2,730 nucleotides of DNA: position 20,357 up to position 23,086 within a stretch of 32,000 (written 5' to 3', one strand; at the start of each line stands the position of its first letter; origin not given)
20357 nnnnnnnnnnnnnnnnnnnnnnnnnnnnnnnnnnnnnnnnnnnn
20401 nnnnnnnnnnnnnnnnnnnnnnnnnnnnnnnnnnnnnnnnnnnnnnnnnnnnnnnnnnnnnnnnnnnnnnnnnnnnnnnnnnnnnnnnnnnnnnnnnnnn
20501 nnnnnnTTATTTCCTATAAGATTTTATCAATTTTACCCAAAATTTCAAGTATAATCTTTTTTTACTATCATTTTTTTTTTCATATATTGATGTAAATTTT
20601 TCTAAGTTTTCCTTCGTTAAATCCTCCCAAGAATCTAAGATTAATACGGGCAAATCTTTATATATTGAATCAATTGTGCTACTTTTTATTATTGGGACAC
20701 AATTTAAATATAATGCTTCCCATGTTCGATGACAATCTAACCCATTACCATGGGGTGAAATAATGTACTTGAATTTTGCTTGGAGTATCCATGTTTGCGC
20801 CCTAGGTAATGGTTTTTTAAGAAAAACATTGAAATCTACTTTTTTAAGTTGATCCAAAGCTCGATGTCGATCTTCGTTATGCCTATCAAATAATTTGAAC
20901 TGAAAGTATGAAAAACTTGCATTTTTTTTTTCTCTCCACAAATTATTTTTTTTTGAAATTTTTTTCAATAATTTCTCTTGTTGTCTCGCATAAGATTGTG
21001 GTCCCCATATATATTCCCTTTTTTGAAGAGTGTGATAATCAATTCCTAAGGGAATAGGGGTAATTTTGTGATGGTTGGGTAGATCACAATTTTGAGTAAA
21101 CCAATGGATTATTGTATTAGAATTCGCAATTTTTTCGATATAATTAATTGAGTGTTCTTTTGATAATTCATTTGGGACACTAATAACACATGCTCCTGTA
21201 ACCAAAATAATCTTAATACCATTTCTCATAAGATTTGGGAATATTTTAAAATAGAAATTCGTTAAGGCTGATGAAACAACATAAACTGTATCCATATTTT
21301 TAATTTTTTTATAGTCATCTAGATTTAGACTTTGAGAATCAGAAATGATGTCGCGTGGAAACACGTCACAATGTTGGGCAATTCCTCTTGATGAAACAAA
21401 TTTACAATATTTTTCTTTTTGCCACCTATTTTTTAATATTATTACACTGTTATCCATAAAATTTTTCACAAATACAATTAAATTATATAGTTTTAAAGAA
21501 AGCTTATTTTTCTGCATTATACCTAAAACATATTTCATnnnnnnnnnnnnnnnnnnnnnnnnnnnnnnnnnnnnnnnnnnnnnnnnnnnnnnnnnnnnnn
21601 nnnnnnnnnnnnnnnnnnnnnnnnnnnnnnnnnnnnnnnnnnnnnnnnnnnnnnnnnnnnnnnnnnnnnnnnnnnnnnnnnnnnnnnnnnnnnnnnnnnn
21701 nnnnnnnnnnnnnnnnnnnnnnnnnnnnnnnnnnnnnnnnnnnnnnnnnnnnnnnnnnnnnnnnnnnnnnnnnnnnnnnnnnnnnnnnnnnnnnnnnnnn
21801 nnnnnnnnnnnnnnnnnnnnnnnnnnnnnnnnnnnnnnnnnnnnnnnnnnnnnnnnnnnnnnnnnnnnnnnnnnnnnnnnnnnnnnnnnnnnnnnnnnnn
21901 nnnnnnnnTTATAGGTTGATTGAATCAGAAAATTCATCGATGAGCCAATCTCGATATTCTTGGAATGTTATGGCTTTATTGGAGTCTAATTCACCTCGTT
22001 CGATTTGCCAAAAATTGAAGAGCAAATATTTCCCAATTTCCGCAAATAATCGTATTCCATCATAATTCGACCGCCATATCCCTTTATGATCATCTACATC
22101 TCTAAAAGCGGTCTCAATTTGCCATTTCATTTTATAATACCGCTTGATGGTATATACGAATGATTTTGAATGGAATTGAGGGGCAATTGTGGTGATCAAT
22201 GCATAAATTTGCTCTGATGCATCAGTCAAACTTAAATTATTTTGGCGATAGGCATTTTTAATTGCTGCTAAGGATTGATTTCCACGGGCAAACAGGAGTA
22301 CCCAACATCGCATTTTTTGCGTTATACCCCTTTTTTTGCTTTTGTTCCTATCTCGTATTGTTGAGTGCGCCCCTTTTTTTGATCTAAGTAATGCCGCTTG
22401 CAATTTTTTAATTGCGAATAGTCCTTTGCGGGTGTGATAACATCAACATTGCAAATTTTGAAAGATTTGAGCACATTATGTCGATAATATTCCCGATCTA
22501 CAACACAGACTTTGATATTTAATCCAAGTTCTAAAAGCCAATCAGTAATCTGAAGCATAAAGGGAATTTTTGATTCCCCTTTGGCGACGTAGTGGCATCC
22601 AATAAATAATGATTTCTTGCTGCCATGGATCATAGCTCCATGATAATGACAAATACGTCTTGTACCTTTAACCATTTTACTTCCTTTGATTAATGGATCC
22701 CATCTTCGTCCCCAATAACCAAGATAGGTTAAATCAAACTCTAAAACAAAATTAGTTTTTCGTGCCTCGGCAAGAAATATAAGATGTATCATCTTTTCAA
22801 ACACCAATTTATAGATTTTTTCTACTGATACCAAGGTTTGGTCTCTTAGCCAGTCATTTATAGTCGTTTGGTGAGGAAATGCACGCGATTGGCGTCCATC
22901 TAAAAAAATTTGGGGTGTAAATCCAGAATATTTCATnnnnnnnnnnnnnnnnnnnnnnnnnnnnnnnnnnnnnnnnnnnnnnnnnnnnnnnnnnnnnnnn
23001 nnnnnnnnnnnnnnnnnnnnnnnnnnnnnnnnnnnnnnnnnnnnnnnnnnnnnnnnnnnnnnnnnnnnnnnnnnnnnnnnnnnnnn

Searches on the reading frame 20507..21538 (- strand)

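Call 7: search_protein_families(library=pfam, proteins=[window:20507-21538:-], max_evalue=0.001)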
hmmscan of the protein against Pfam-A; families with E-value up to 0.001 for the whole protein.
window:20507-21538:- (343 aa): 1 family
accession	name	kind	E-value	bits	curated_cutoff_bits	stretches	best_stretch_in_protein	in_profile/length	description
PF24785.1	RXYLT1_C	-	0.00099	19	27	0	259-330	80-163/187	RXYLT1 C-terminal domain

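Call 30: search_protein_families(library=ncbifam, proteins=[window:20507-21538:-], max_evalue=0.001)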
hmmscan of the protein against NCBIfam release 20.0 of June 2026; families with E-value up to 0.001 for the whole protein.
window:20507-21538:- (343 aa): 0 families

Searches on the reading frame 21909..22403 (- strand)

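Call 7: search_protein_families(library=pfam, proteins=[window:21909-22403:-], max_evalue=0.001)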
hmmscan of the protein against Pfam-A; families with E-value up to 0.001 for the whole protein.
window:21909-22403:- (164 aa): 1 family
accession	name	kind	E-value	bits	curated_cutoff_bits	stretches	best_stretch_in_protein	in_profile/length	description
PF01609.27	DDE_Tnp_1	-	0.00058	20.1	23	1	76-116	143-183/200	Transposase DDE domain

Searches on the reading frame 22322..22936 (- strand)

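Call 7: search_protein_families(library=pfam, proteins=[window:22322-22936:-], max_evalue=0.001)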
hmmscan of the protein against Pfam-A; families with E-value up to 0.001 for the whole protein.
window:22322-22936:- (204 aa): 1 family
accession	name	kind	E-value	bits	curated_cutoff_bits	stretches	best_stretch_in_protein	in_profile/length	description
PF01609.27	DDE_Tnp_1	-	6.1e-05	23.3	23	1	88-184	26-116/200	Transposase DDE domain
